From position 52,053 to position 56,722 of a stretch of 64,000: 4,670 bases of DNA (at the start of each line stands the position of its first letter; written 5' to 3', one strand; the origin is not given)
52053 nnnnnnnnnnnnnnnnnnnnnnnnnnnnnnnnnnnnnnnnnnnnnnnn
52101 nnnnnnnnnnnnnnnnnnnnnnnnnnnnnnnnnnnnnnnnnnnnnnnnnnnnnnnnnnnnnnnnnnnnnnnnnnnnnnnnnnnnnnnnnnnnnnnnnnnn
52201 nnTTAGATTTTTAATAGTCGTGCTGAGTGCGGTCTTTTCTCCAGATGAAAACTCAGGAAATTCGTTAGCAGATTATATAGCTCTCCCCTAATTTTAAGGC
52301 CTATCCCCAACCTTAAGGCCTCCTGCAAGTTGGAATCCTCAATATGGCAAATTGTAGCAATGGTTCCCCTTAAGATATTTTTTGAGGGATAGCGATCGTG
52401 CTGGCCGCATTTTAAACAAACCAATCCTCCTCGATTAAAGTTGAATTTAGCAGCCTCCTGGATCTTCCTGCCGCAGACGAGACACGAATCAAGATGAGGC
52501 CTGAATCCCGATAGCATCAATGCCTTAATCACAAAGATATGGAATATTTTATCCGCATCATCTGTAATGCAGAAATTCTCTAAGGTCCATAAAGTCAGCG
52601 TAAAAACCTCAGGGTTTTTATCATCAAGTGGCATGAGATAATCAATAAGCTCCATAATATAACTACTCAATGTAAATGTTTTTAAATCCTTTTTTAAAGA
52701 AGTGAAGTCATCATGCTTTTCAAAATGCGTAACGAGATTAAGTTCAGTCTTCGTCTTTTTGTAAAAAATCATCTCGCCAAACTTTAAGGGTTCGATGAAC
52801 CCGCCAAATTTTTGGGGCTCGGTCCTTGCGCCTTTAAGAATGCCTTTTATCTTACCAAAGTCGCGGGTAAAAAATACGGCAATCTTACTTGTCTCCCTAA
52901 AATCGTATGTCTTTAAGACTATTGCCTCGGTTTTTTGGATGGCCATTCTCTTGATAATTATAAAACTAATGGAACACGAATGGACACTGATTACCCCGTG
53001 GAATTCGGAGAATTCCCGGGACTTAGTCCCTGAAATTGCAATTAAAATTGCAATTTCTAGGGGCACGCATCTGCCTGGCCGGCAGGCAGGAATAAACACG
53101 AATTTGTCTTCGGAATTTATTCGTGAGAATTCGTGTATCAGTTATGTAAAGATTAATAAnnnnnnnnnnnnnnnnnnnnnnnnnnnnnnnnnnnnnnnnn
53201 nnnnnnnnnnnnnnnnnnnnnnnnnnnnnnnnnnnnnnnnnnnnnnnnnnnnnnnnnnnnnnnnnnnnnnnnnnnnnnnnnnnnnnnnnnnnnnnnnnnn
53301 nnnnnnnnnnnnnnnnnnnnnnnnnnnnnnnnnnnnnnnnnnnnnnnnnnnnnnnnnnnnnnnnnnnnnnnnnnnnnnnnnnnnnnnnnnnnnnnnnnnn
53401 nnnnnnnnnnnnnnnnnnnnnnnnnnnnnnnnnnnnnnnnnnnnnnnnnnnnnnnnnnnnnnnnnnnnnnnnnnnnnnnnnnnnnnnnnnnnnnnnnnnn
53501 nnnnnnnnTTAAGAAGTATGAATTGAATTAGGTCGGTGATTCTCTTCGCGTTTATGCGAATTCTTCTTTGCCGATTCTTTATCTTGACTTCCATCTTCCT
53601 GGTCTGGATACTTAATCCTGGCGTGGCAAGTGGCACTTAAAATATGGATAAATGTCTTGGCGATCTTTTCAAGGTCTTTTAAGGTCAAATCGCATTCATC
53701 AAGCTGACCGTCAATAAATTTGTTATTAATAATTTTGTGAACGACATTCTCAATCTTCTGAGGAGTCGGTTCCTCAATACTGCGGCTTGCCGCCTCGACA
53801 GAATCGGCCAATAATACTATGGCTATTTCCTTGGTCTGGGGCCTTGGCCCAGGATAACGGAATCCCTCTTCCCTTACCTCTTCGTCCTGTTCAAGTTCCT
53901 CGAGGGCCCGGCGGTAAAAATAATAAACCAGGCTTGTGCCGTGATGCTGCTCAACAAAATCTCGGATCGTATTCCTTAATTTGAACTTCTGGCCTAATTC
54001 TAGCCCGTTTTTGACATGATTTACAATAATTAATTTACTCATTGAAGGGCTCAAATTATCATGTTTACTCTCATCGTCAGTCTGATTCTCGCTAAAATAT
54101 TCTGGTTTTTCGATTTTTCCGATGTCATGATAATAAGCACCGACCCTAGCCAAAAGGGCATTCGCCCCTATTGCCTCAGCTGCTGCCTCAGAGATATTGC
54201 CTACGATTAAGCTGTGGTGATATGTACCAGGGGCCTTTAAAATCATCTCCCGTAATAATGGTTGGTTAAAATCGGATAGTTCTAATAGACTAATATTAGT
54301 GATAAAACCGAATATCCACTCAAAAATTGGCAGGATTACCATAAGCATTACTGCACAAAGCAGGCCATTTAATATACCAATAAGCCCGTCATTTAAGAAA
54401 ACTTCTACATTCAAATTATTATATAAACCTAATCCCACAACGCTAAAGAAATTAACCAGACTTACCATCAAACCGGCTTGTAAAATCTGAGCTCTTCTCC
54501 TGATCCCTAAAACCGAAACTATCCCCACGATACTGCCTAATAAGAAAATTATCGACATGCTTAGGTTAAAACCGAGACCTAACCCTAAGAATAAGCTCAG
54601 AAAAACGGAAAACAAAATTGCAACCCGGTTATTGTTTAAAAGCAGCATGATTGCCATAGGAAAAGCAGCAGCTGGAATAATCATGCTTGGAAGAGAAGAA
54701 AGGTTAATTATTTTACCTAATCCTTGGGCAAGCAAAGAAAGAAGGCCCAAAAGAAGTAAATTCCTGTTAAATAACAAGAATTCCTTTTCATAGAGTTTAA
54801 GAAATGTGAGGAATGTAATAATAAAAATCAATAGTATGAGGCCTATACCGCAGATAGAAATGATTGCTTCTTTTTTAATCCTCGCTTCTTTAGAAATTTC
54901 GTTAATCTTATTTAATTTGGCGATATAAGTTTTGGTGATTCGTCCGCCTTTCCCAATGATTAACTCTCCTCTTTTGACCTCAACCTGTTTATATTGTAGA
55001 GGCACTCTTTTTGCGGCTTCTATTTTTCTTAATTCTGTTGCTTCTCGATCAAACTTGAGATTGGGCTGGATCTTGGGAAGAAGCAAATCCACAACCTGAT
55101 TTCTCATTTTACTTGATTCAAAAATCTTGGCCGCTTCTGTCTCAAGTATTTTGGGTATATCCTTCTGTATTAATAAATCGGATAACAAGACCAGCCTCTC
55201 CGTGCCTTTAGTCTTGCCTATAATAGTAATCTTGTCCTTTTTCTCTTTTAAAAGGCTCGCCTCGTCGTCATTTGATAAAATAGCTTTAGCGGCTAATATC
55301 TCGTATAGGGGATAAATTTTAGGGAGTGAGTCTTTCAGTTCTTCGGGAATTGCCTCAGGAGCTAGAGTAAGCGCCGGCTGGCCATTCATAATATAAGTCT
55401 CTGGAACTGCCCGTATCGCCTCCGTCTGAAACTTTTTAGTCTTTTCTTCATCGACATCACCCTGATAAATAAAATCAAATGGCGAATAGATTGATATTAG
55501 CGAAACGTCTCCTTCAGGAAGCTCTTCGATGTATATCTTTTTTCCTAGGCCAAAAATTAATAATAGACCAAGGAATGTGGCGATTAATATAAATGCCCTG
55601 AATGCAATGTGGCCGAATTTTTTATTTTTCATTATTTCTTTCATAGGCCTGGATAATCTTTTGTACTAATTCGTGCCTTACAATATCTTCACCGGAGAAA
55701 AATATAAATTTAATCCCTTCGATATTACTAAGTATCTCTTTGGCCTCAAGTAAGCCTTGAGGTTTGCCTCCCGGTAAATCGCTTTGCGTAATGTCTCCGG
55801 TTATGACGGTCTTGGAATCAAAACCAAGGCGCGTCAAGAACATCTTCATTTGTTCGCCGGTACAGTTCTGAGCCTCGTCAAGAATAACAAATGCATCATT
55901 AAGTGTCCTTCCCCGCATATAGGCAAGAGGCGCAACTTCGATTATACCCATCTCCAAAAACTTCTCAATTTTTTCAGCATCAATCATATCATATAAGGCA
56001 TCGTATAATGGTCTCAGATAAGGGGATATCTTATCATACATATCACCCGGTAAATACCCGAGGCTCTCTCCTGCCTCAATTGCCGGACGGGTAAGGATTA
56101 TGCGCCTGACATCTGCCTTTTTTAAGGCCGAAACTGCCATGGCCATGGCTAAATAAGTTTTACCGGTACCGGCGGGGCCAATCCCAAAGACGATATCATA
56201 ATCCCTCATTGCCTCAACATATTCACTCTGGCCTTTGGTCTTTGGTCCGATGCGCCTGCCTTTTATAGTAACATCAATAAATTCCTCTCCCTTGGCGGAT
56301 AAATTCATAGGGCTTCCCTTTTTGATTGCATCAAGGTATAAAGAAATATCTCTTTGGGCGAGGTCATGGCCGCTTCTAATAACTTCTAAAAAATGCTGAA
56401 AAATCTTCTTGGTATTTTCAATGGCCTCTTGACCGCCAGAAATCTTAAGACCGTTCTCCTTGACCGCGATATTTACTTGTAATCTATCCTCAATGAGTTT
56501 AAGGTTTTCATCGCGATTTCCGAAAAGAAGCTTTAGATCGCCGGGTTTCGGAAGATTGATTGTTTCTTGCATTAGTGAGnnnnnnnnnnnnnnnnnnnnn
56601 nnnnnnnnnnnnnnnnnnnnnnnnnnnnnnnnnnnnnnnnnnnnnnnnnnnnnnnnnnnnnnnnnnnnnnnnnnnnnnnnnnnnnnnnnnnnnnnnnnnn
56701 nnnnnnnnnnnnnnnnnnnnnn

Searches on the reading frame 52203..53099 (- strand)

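Call 64: search_protein_families(library=pfam, proteins=[window:52203-53099:-], max_evalue=0.00001)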
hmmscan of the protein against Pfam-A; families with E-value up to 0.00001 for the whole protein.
window:52203-53099:- (298 aa): 2 families
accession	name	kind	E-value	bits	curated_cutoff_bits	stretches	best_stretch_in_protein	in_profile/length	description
PF02565.21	RecO_C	-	3.5e-26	92.3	22.1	1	137-292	2-155/157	Recombination protein O C terminal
PF11967.14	RecO_N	-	1.2e-18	67.3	27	1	52-127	1-75/80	Recombination protein O N terminal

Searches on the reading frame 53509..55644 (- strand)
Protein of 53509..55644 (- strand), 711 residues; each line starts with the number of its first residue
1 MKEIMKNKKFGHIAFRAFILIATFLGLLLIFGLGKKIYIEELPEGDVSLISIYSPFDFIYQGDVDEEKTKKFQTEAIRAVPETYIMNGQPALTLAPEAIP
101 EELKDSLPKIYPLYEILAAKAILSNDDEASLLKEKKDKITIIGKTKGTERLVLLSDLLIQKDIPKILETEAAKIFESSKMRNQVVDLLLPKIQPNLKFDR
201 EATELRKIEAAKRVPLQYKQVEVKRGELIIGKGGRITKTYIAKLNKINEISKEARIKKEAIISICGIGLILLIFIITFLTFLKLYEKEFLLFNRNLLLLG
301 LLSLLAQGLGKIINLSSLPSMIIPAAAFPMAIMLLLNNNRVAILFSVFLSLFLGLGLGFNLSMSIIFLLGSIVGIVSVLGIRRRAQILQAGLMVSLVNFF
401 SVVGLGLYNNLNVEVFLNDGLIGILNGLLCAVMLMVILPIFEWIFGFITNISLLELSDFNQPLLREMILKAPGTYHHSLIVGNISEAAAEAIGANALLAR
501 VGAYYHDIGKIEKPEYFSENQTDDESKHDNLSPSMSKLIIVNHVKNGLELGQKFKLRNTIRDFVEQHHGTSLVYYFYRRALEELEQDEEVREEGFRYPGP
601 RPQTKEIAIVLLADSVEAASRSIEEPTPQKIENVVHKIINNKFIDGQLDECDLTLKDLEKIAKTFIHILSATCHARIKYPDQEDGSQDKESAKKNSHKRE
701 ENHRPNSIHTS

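Call 64: search_protein_families(library=pfam, proteins=[window:53509-55644:-], max_evalue=0.00001)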
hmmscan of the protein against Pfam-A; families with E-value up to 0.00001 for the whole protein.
window:53509-55644:- (711 aa): 3 families
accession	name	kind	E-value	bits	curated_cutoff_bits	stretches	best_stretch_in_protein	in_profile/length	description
PF07698.17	7TM-7TMR_HD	-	2.3e-27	96.6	29.4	1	263-449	3-190/190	7TM receptor with intracellular HD hydrolase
PF07697.16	7TMR-HDED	-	7.9e-18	65.7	27.6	1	44-248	2-221/224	7TM-HD extracellular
PF01966.28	HD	-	3e-16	60.2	22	1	474-618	1-115/116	HD domain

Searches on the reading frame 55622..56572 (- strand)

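Call 64: search_protein_families(library=pfam, proteins=[window:55622-56572:-], max_evalue=0.00001)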
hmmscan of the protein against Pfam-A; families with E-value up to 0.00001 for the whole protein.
window:55622-56572:- (316 aa): 3 families
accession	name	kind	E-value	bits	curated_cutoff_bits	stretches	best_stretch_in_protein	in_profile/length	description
PF02562.22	PhoH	-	1e-95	319.5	27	1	108-311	2-205/205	PhoH-like protein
PF13604.12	AAA_30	-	2.2e-07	31.2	27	1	113-264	4-128/191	AAA domain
PF13245.12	AAA_19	-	9.6e-07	29.5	25.1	1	115-264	1-129/134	AAA domain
